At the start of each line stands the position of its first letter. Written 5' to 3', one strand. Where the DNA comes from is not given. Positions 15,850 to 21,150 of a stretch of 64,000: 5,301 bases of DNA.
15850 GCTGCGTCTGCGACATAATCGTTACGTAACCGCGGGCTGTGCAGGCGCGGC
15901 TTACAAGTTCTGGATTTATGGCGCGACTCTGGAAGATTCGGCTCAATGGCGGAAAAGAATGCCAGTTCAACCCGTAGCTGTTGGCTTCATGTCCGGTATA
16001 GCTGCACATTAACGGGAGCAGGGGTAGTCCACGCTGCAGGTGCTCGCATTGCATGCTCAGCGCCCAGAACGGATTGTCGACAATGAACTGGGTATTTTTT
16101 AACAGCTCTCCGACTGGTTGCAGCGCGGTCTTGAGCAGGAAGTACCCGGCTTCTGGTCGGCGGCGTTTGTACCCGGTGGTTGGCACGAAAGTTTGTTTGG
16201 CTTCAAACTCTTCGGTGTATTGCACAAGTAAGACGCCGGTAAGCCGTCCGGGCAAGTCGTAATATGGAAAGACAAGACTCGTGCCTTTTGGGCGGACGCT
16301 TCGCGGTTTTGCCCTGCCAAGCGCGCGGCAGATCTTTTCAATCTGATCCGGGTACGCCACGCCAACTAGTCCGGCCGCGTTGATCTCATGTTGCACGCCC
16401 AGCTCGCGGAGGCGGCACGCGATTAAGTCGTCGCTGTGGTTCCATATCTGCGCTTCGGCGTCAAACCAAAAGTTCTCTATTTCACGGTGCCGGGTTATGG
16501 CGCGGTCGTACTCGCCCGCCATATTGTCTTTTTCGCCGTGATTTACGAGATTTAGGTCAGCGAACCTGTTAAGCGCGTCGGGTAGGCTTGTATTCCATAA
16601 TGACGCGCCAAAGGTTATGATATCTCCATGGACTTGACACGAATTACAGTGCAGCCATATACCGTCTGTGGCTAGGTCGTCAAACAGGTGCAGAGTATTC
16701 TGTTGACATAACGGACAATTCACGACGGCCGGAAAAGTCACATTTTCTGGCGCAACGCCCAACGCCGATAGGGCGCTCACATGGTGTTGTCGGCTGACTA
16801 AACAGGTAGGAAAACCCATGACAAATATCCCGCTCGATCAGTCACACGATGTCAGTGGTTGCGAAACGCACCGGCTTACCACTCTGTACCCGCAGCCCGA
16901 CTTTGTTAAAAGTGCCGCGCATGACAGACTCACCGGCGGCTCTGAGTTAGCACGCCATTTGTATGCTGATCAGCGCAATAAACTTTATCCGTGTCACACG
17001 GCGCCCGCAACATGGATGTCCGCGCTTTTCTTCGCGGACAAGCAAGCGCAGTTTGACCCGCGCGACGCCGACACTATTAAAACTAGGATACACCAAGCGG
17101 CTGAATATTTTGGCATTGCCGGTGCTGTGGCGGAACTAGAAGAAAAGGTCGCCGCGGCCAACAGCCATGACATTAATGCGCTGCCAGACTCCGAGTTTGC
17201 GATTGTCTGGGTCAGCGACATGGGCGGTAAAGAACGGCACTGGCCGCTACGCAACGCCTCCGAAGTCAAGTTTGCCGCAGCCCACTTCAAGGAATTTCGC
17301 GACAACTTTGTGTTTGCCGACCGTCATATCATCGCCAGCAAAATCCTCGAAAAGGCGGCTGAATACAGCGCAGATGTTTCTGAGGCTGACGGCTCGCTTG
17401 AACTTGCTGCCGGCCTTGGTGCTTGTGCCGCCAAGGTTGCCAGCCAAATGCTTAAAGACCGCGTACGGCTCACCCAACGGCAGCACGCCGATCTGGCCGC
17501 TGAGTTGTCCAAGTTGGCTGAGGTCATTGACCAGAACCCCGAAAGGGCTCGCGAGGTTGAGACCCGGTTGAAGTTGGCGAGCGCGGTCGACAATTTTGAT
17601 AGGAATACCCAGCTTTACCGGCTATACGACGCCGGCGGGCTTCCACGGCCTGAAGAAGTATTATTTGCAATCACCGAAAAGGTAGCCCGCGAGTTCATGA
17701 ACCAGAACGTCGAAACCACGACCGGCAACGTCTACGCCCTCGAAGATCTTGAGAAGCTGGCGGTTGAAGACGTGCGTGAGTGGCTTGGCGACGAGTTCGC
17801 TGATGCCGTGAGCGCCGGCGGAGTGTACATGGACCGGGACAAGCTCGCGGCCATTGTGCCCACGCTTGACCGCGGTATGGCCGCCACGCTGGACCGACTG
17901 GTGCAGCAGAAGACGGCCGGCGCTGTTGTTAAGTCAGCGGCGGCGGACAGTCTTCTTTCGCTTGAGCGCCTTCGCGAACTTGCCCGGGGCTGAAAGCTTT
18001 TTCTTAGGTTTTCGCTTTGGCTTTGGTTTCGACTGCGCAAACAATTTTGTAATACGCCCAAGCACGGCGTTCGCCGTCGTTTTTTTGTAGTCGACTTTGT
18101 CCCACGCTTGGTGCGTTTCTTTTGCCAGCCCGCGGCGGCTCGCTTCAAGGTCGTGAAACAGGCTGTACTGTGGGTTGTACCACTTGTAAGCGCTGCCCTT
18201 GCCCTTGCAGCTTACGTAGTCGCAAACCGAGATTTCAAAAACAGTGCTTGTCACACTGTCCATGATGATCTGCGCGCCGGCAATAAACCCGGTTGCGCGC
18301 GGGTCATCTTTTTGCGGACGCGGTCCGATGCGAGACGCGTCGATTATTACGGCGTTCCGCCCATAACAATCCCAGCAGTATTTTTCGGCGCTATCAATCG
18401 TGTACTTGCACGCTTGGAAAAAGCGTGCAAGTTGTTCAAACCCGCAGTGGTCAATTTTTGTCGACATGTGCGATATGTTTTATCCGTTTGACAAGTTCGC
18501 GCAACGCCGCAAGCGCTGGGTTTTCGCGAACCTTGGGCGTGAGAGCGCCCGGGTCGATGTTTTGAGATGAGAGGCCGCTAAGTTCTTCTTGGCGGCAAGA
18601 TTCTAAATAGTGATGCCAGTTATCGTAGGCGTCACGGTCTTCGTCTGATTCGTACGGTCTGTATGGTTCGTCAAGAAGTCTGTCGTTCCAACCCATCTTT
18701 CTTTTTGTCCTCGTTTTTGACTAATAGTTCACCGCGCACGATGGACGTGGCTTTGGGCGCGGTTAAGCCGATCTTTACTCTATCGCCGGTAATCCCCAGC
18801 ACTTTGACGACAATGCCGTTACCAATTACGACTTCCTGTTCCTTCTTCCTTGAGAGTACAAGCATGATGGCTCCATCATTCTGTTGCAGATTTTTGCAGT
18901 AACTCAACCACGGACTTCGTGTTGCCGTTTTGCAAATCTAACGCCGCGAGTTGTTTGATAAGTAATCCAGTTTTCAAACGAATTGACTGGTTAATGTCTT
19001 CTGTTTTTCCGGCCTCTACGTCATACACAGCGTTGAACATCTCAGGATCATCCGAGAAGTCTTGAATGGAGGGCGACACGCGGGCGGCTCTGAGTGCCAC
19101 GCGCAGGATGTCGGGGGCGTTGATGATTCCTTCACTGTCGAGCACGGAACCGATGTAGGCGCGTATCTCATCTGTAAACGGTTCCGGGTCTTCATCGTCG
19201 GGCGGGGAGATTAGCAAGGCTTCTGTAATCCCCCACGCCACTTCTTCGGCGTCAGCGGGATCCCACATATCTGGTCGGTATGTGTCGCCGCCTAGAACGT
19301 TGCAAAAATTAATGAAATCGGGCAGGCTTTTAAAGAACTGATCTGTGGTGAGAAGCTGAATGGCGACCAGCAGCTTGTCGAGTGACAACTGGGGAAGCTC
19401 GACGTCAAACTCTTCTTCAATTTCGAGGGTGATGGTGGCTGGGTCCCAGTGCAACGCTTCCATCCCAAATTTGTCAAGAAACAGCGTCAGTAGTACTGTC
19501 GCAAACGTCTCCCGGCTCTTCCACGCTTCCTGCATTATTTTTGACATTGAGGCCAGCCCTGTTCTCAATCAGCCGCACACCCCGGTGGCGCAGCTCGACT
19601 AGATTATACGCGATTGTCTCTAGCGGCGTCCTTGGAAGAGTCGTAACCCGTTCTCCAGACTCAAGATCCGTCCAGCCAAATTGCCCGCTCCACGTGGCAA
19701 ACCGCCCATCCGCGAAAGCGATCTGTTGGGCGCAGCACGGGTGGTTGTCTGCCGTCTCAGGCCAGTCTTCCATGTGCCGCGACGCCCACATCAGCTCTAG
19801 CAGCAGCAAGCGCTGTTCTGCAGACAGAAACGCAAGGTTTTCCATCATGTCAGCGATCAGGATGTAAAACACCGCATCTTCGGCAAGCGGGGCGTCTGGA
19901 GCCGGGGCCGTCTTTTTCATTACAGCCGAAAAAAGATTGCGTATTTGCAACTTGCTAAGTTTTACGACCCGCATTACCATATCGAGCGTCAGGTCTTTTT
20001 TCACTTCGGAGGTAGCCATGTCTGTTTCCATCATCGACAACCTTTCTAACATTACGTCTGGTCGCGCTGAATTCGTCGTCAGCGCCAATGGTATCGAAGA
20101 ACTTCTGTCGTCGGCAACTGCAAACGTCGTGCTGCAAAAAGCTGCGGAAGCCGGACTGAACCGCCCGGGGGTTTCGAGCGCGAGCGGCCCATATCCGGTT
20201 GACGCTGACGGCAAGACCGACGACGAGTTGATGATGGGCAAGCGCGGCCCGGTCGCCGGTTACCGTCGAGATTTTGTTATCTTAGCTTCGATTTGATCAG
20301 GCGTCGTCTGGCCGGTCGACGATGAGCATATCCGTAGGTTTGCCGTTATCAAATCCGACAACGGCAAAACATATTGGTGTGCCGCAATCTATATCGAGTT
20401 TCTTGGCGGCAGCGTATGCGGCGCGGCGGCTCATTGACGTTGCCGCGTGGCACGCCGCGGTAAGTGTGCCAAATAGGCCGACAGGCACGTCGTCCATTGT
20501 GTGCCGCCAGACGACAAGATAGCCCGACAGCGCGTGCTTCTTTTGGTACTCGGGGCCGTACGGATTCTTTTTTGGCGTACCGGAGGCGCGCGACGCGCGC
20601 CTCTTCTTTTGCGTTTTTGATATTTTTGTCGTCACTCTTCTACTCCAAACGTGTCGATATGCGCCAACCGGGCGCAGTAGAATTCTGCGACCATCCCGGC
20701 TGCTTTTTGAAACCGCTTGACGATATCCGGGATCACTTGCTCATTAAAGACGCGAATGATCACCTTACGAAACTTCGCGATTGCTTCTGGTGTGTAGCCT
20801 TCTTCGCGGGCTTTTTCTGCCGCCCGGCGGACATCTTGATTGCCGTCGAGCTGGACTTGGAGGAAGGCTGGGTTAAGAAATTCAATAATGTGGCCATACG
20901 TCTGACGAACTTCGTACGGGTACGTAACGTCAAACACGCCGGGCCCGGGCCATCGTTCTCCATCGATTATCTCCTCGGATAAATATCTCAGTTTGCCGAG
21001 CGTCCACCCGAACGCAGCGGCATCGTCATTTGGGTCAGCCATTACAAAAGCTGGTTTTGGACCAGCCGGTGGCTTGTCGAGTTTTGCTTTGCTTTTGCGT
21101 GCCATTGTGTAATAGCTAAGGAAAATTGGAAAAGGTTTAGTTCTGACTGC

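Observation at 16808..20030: Two divergent gene pairs whose start codons share one CATG tetramer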

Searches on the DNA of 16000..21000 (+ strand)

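Call 9: search_dna_similar(query=window:16000-21000:+, collection=phages, mode=near, max_rows=30)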
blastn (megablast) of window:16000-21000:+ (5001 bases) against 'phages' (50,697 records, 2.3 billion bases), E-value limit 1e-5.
No match.

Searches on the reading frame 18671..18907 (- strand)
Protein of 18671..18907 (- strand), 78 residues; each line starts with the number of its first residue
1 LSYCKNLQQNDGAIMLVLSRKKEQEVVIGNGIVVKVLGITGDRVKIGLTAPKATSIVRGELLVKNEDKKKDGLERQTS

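Call 94: search_protein_families(library=pfam, proteins=[window:18671-18907:-], max_evalue=0.01)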
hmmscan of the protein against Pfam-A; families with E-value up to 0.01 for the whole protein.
window:18671-18907:- (78 aa): 1 family
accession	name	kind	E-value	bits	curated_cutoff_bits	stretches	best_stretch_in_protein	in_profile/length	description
PF02599.21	CsrA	-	1.5e-19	70.1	27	1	15-64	1-50/53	Global regulator protein family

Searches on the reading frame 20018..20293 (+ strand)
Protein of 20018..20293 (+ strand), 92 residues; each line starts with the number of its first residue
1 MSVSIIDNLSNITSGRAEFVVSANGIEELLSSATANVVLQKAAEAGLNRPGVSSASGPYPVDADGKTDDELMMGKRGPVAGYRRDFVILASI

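Call 71: search_protein_families(library=ncbifam, proteins=[window:20018-20293:+], max_evalue=0.01)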
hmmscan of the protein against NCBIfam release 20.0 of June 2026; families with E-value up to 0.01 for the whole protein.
window:20018-20293:+ (92 aa): 0 families

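Call 86: predict_structure(alignment_id=A2)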
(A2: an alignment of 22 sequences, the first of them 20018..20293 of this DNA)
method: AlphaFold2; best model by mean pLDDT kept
length: 92 residues; sequences in the alignment: 22
mean_pLDDT: 89.3   pTM: 0.76
mean pLDDT of the five models: 89.3, 88.5, 86.0, 84.9, 83.0
residues with pLDDT >= 90: 51; 70-90: 39; 50-70: 2; < 50: 0
segments of 3 or more residues with pLDDT < 50: none
pLDDT, mean of each block of 10 residues (from residue 1): 82 90 92 92 90 89 91 88 93 72
secondary structure, 60 per line:
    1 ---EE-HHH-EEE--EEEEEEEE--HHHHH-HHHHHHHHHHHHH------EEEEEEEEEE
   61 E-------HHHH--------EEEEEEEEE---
elements in order: E11-13 E16-23 H26-30 H32-44 E51-61 H69-72 E81-89

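Call 90: fold_search(model_id=the predicted structure, library=pdb)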
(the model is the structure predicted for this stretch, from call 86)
No match with E <= 0.001 here; weaker rows may still be real.
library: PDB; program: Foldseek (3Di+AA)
matches with E <= 10: 500; with E <= 0.001: 0
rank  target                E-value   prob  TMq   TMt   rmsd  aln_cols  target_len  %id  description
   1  6i6s_A                7.4e-02  0.91  0.42  0.40   6.1        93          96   17  Circular permutant of ribosomal protein S6, adding 9aa to C terminal of P68-69, L75A mutant (released 2019-11-27)
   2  6i6i_A                7.9e-02  0.87  0.41  0.40   5.7        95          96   17  Circular permutant of ribosomal protein S6, adding 6aa to C terminal of P68-69, L75A mutant (released 2019-11-27)
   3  6i6w                  7.9e-02  0.91  0.43  0.40   6.0        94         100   16  Circular permutant of ribosomal protein S6, adding 6aa to C terminal of P68-69 (released 2019-11-27)
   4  6i6o_A                1.1e-01  0.84  0.41  0.39   6.4        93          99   16  Circular permutant of ribosomal protein S6, swap helix 2, L75A mutant (released 2019-11-27)
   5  6i6o_B                1.1e-01  0.75  0.37  0.33   5.9        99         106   17  Circular permutant of ribosomal protein S6, swap helix 2, L75A mutant (released 2019-11-27)
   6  6i6y                  1.1e-01  0.82  0.41  0.40   5.9        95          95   17  Circular permutant of ribosomal protein S6, swap helix 2 (released 2019-11-27)
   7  6i6u_B                1.9e-01  0.60  0.37  0.33   5.9        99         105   17  Circular permutant of ribosomal protein S6, adding 9aa to N terminal of P81-82, L75A mutant (released 2019-11-27)
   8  5n7l                  2.4e-01  0.87  0.38  0.43   4.9        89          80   18  Crystal structure of the periplasmic domain of XcpY, tI crystal form. (released 2018-03-14)
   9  6i6o_C                3.1e-01  0.63  0.41  0.37   6.9        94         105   16  Circular permutant of ribosomal protein S6, swap helix 2, L75A mutant (released 2019-11-27)
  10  2rjz_A                3.9e-01  0.28  0.30  0.22   8.0        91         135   10  Crystal structure of the type 4 fimbrial biogenesis protein PilO from Pseudomonas aeruginosa (released 2007-11-06)
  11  5uvr                  4.1e-01  0.25  0.30  0.28   8.3        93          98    8  The core region of PilO from the type IV pilus system of Pseudomonas aeruginosa (released 2018-02-21)
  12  6i6o_D                4.1e-01  0.54  0.42  0.40   6.5        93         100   16  Circular permutant of ribosomal protein S6, swap helix 2, L75A mutant (released 2019-11-27)
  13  2cwr                  4.6e-01  0.47  0.39  0.37  13.3       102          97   13  Crystal structure of chitin biding domain of chitinase from Pyrococcus furiosus (released 2006-07-11)
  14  8tah_D                5.2e-01  0.16  0.29  0.13   8.1        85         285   18  Cryo-EM structure of Cortactin-bound to Arp2/3 complex (released 2023-09-27)
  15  3d2l_A                5.5e-01  0.10  0.26  0.12  18.1       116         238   13  Crystal structure of SAM-dependent methyltransferase (ZP_00538691.1) from EXIGUOBACTERIUM SP. 255-15 at 1.90 A resolut (released 2008-05-20)
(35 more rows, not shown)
